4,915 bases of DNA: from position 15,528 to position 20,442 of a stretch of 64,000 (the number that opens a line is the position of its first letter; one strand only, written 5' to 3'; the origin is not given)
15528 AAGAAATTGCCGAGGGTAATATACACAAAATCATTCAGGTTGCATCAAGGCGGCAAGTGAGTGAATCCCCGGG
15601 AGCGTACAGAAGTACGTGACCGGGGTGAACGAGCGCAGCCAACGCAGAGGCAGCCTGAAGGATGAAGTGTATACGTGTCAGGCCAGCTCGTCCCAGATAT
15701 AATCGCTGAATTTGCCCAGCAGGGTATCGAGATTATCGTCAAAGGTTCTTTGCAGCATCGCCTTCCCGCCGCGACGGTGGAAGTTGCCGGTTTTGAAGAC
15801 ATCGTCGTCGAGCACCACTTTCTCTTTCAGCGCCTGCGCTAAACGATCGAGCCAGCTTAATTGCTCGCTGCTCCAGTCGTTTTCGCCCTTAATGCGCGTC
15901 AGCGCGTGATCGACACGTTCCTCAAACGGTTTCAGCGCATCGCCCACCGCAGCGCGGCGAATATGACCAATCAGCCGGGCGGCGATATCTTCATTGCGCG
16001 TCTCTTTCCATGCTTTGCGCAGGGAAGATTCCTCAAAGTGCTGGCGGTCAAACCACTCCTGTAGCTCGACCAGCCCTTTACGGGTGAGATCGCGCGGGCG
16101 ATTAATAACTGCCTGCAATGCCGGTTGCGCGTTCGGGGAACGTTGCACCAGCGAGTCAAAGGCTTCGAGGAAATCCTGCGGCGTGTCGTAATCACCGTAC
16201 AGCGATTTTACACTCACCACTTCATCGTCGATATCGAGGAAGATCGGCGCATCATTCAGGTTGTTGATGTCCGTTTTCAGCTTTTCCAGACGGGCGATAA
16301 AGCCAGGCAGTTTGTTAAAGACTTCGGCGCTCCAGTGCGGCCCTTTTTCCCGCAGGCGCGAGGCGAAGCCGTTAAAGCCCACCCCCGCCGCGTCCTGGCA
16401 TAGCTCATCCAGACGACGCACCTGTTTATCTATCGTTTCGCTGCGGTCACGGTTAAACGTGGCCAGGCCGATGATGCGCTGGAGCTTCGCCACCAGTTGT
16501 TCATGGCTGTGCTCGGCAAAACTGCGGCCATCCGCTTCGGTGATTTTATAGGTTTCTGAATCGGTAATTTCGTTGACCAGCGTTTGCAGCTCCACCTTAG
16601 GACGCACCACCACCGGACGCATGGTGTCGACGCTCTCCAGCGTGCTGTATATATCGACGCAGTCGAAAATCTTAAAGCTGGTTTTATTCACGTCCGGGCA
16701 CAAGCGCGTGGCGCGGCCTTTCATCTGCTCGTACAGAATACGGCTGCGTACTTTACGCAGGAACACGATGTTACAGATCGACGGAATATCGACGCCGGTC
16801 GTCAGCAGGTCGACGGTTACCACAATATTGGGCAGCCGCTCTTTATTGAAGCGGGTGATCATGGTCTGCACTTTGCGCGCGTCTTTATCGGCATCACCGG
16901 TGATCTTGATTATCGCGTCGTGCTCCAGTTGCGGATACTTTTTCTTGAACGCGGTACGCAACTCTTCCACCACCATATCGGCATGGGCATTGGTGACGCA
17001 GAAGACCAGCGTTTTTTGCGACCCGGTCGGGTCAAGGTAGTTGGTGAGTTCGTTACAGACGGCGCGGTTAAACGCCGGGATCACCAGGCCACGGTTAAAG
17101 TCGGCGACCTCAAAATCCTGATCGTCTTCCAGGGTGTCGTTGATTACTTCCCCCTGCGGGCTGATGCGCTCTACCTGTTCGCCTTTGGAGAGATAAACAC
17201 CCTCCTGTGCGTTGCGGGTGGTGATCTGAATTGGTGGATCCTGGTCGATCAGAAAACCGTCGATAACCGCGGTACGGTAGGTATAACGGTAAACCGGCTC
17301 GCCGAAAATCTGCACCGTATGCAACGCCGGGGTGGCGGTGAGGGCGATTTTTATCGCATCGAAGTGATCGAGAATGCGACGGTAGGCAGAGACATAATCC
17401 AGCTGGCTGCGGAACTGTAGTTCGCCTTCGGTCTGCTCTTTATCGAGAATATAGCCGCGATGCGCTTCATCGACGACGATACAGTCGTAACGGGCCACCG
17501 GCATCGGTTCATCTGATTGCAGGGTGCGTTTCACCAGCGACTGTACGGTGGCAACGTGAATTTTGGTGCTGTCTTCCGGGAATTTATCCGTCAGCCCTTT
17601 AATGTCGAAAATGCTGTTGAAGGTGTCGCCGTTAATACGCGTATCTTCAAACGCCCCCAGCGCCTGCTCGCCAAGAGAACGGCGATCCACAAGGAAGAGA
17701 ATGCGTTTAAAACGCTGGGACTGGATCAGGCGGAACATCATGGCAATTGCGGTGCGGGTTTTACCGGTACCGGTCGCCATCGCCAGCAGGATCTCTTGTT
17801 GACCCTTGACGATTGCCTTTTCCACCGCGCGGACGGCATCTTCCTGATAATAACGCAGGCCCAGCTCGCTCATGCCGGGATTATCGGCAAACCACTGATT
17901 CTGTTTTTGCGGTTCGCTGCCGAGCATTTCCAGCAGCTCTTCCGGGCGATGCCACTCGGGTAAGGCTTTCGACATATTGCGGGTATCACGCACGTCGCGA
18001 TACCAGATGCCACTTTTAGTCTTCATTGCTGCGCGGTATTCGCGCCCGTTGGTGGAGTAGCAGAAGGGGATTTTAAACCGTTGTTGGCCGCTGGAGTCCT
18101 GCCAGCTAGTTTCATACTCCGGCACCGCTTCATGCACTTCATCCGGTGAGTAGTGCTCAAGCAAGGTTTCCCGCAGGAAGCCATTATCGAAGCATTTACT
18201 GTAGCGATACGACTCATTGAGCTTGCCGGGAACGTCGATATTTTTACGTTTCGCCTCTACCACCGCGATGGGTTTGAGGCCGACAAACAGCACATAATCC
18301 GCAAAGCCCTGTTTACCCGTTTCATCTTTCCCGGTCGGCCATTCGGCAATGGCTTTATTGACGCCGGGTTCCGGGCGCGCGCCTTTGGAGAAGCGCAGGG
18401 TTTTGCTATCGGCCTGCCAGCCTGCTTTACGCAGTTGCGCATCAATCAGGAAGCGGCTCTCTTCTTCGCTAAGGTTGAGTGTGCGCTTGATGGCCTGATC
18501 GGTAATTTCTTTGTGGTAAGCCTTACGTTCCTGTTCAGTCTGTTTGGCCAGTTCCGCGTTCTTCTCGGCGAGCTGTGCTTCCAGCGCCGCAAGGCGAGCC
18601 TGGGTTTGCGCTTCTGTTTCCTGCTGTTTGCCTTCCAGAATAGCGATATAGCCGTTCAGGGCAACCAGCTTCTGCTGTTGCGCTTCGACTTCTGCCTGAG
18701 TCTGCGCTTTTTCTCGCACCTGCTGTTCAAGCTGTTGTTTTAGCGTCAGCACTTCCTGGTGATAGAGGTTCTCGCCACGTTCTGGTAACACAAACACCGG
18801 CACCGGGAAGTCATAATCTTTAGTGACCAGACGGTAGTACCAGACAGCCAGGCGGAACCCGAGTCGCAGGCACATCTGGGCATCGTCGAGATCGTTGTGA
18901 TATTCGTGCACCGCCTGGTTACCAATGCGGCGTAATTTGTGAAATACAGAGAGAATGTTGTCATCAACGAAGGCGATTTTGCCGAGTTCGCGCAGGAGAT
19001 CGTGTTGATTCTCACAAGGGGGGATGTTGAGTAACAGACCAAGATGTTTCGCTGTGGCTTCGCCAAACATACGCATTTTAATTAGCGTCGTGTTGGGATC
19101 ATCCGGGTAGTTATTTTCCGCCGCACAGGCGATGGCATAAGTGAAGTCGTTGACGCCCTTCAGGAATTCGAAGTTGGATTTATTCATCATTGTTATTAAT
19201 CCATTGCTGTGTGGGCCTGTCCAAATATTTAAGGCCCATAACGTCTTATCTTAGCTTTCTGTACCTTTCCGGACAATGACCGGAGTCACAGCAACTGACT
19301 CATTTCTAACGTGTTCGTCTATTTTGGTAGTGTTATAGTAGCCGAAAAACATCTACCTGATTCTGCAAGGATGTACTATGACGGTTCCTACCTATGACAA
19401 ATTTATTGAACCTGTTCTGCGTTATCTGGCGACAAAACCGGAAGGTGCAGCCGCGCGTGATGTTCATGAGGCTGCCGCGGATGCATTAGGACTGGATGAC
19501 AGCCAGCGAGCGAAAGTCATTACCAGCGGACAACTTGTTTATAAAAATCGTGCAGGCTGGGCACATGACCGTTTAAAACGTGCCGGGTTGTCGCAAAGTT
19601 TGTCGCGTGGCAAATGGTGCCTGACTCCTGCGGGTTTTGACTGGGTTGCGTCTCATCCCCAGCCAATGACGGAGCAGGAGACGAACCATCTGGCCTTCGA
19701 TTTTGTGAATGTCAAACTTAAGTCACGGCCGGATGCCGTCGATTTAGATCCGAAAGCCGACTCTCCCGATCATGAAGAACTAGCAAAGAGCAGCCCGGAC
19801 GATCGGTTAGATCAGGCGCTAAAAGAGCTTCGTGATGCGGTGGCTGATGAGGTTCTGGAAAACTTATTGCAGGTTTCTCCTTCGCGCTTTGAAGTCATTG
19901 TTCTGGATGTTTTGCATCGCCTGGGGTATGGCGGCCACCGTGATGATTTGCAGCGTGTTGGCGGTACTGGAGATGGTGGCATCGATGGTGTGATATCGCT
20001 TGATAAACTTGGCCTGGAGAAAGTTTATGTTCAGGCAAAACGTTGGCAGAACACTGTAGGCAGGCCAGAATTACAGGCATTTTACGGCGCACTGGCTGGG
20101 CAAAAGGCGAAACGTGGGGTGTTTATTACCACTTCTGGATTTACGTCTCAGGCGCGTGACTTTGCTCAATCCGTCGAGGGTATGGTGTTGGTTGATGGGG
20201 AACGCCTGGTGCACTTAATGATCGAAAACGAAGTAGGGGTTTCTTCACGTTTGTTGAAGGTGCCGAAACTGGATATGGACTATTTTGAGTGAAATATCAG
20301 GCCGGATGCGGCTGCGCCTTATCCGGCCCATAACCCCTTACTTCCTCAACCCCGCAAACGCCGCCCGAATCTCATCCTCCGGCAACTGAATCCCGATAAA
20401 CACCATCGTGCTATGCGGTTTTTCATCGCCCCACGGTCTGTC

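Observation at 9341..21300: Stacked defense island: McrBC, SymE/SymR, EcoKI-family type I R-M and Mrr next to the candidate system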

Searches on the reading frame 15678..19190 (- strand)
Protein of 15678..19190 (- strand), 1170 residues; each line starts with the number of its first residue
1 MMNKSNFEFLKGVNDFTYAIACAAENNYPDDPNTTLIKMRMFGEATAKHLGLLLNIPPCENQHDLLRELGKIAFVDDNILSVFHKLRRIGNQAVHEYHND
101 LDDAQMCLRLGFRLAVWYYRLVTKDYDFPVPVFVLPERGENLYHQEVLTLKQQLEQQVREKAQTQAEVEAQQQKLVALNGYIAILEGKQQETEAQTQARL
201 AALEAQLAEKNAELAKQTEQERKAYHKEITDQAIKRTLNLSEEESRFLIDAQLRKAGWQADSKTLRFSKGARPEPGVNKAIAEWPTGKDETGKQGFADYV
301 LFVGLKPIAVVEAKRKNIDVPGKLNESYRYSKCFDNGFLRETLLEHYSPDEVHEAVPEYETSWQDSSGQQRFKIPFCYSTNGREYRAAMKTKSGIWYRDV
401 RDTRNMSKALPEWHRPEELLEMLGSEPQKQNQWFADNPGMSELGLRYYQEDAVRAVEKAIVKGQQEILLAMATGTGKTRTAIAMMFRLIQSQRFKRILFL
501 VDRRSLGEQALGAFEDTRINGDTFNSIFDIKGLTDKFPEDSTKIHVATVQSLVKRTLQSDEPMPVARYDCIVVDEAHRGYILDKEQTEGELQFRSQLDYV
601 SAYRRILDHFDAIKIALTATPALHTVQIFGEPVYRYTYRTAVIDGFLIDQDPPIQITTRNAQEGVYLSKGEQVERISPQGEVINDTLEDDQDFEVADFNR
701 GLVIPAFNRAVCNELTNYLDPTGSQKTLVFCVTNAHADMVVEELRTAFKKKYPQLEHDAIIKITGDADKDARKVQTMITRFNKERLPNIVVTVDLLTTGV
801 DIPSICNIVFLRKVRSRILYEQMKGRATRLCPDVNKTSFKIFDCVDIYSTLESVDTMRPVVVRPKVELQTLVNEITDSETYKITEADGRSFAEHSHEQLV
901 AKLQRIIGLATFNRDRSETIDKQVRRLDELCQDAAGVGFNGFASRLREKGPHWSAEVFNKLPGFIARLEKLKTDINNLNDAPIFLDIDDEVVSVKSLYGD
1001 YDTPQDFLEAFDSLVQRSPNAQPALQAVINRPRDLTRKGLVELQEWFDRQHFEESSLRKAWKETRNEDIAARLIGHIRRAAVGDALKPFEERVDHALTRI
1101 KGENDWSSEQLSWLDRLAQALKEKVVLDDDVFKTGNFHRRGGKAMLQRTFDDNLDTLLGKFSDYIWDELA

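Call 7: search_protein_families(library=ncbifam, proteins=[window:15678-19190:-], max_evalue=0.00001)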
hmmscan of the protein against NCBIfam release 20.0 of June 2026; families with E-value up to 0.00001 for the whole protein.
window:15678-19190:- (1170 aa): 5 families
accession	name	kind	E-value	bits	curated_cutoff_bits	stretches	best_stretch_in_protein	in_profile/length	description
NF008521.0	PRK11448.1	equivalog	0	1741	729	1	2-1169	1-1122/1123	type I restriction-modification system endonuclease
NF046051.1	restrict_EcoAI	equivalog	1.4e-80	271.7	550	1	370-851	88-535/768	EcoAI/FtnUII family type I restriction enzme subunit R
NF053632.1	heli_RadD_YejH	equivalog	7.1e-20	70.8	720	1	445-841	3-351/573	DNA repair helicase RadD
TIGR00348.1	hsdR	subfamily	1.3e-18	66.9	284.55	1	446-645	244-440/674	HsdR family type I site-specific deoxyribonuclease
TIGR04095.1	dnd_restrict_1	equivalog_domain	7.5e-16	58.2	600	1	442-846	6-397/451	DNA phosphorothioation system restriction enzyme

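Call 9: search_protein_families(library=pfam, proteins=[window:15678-19190:-], max_evalue=0.001)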
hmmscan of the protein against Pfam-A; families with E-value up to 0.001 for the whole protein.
window:15678-19190:- (1170 aa): 7 families
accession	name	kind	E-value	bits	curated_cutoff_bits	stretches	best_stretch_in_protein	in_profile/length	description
PF04851.21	ResIII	-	1.2e-36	126.6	22.5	1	443-622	2-163/164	Type III restriction enzyme, res subunit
PF08463.15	EcoEI_R_C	-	2.6e-30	106.1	24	1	1005-1166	1-163/163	EcoEI R protein C-terminal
PF18766.7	SWI2_SNF2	-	8.7e-16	58.7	26.7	1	449-649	2-187/221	SWI2/SNF2 ATPase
PF00270.35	DEAD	-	1.8e-11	44.5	26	1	454-626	9-164/167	DEAD/DEAH box helicase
PF00271.37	Helicase_C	-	4.8e-11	43.3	23.5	1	715-830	6-109/110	Helicase conserved C-terminal domain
PF04313.20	HSDR_N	-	1.3e-09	38.6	25.1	1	240-392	2-194/198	Type I restriction enzyme R protein N terminus (HSDR_N)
PF13643.11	DUF4145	-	0.00029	21.3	23.1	0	30-108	9-84/88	Domain of unknown function (DUF4145)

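Call 10: search_protein_families(library=padloc, proteins=[window:15678-19190:-], max_evalue=0.00001)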
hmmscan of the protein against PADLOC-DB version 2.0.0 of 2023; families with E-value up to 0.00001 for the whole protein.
window:15678-19190:- (1170 aa): 14 families
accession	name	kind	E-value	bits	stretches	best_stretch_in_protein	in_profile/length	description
PDLC03042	REase_I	-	0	2807.5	1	1-1170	1-1170/1170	Type I restriction enzyme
PDLC03049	REase_I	-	6.7e-51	171.2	1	428-848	154-542/807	Type I restriction enzyme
PDLC03047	REase_I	-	3.4e-48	162.2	1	429-876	329-753/1107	Type I restriction enzyme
PDLC04472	PDC-M16A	-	3.1e-25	86.7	1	2-221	1-205/930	-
PDLC02707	PbeA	-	9.4e-24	82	1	425-846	233-631/672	PbeA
PDLC02704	PbeA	-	3.4e-18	63.5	1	429-849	241-648/682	PbeA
PDLC03658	mREase_IV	-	7e-13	45.2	1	762-850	480-563/953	Type IV methyl-directed restriction enzyme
PDLC03659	mREase_IV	-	4.2e-12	42.8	1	709-830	444-553/945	Type IV methyl-directed restriction enzyme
PDLC02703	PbeA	-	8.2e-10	35.9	1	449-509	251-306/626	PbeA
PDLC03048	REase_I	-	4.1e-09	33.1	1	472-586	277-390/976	Type I restriction enzyme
PDLC01758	Cas3b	-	9.6e-07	25.6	0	469-531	299-366/797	-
PDLC03045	REase_I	-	9.8e-07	25.1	1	469-650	289-466/995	Type I restriction enzyme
PDLC04703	PDC-M54B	-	2.9e-06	24.4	1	262-343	61-144/496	-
PDLC01439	typeIV_DinG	-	4.1e-06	23.7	0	446-512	17-77/575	CAS-IV-A; associated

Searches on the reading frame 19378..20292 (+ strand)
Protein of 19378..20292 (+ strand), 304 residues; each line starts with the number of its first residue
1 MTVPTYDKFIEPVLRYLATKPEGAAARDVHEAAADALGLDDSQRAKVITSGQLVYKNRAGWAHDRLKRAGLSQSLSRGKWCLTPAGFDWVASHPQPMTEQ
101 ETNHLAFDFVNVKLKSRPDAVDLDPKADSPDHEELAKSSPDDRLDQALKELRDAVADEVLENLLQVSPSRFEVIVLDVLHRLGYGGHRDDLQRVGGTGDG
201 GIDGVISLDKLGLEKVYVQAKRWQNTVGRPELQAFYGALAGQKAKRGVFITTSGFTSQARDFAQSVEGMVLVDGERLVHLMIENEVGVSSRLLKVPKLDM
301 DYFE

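Call 7: search_protein_families(library=ncbifam, proteins=[window:19378-20292:+], max_evalue=0.00001)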
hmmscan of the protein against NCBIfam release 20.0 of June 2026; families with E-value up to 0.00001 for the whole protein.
window:19378-20292:+ (304 aa): 0 families

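Call 9: search_protein_families(library=pfam, proteins=[window:19378-20292:+], max_evalue=0.001)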
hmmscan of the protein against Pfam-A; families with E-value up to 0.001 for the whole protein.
window:19378-20292:+ (304 aa): 3 families
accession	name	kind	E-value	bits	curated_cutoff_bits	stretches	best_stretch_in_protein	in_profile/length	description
PF04471.18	Mrr_cat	-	1.5e-39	135.1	21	1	164-281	2-115/115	Restriction endonuclease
PF14338.12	Mrr_N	-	3e-20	72.6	29.5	1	6-91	1-86/87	Mrr N-terminal domain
PF22722.2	NA-iREase1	-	2.3e-10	40.9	27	1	179-278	9-105/106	NACHT-associated inactive Restriction Endonuclease 1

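Call 10: search_protein_families(library=padloc, proteins=[window:19378-20292:+], max_evalue=0.00001)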
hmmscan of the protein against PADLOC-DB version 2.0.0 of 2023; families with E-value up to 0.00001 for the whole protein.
window:19378-20292:+ (304 aa): 6 families
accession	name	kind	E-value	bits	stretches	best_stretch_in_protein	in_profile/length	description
PDLC03657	mREase_IV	-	2.7e-174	576.8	1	1-304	1-315/317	Type IV methyl-directed restriction enzyme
PDLC04796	PDC-S02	-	1.2e-27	94.9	1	134-304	211-380/390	-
PDLC04806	PDC-S02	-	7e-21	72.8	1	146-284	165-303/324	-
PDLC04819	PDC-S02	-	3.7e-20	70.4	1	133-283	162-308/334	-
PDLC04815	PDC-S02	-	2.7e-10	38.1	1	137-275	175-312/346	-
PDLC03663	mREase_IV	-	4.2e-10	36.9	1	162-283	408-525/544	Type IV methyl-directed restriction enzyme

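Call 53: search_solved_structures(query=window:19378-20289:+, max_evalue=0.00001)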
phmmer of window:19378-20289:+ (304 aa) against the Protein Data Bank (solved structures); distinct sequences matched with E-value up to 0.00001: 0.

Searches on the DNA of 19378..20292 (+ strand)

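Call 20: search_dna_similar(query=window:19378-20292:+, collection=ecoli_genomes, mode=near, max_rows=12, rows=spread)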
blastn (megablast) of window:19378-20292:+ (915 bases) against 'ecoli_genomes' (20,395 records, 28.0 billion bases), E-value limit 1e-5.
Records with a match: 951; places in all: 958; records where one place covers at least 80% of the query: 943.
Genomes with a match: 951 of 5426; with a place that covers at least 80% of the query: 943. Places per genome that has any: lowest 1, median 1, highest 2. On chromosomes: 958 places; on plasmids: 0.
Best place of each record, by identity: >=99% 704; 95-99% 246; 80-90% 1.
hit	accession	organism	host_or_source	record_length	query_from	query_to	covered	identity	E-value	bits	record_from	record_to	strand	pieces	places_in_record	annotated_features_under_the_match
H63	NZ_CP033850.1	Escherichia coli strain FDAARGOS_497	Homo sapiens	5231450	1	915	100%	100.0%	0e+0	1690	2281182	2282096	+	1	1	mrr: adenine/cytosine-specific restriction endonuclease Mrr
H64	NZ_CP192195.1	Escherichia coli strain DSM 101139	clinical sample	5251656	1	915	100%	100.0%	0e+0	1690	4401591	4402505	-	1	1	mrr: adenine/cytosine-specific restriction endonuclease Mrr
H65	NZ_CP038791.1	Escherichia coli strain PF9285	bovine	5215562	1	915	100%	99.8%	0e+0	1679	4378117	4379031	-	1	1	mrr: adenine/cytosine-specific restriction endonuclease Mrr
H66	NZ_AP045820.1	Escherichia coli strain 23CRST047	Homo sapiens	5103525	1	915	100%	99.8%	0e+0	1679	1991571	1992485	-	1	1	mrr: adenine/cytosine-specific restriction endonuclease Mrr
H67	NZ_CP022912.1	Escherichia coli O6:H16 strain 2011EL-1370-2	Homo sapiens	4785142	1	915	100%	99.1%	0e+0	1646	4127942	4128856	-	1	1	mrr: adenine/cytosine-specific restriction endonuclease Mrr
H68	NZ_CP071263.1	Escherichia coli strain MEI003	Outdoors environment of a veterinary ...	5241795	1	915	100%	99.1%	0e+0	1646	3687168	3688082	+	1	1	mrr: adenine/cytosine-specific restriction endonuclease Mrr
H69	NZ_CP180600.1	Escherichia coli strain PS2Canimalfeces12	Pig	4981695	1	915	100%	99.1%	0e+0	1646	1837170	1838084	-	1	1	mrr: adenine/cytosine-specific restriction endonuclease Mrr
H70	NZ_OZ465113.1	Escherichia coli str. K-12 substr. MG1655 strain K-12 ...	not applicable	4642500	1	915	100%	99.1%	0e+0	1646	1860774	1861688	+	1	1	mrr: adenine/cytosine-specific restriction endonuclease Mrr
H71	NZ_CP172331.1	Escherichia coli strain APEC-O117H42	Gallus gallus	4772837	1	915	100%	99.0%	0e+0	1640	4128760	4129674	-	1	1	mrr: adenine/cytosine-specific restriction endonuclease Mrr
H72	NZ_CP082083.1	Escherichia coli strain MS20654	Homo sapiens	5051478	1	915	100%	98.9%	0e+0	1635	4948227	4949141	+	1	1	mrr: adenine/cytosine-specific restriction endonuclease Mrr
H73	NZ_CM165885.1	Escherichia coli strain N54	Homo sapiens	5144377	1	915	100%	98.9%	0e+0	1635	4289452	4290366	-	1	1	mrr: adenine/cytosine-specific restriction endonuclease Mrr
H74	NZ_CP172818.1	Escherichia coli strain HS-02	Homo sapiens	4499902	817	915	11%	87.1%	2e-19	106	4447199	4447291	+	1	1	none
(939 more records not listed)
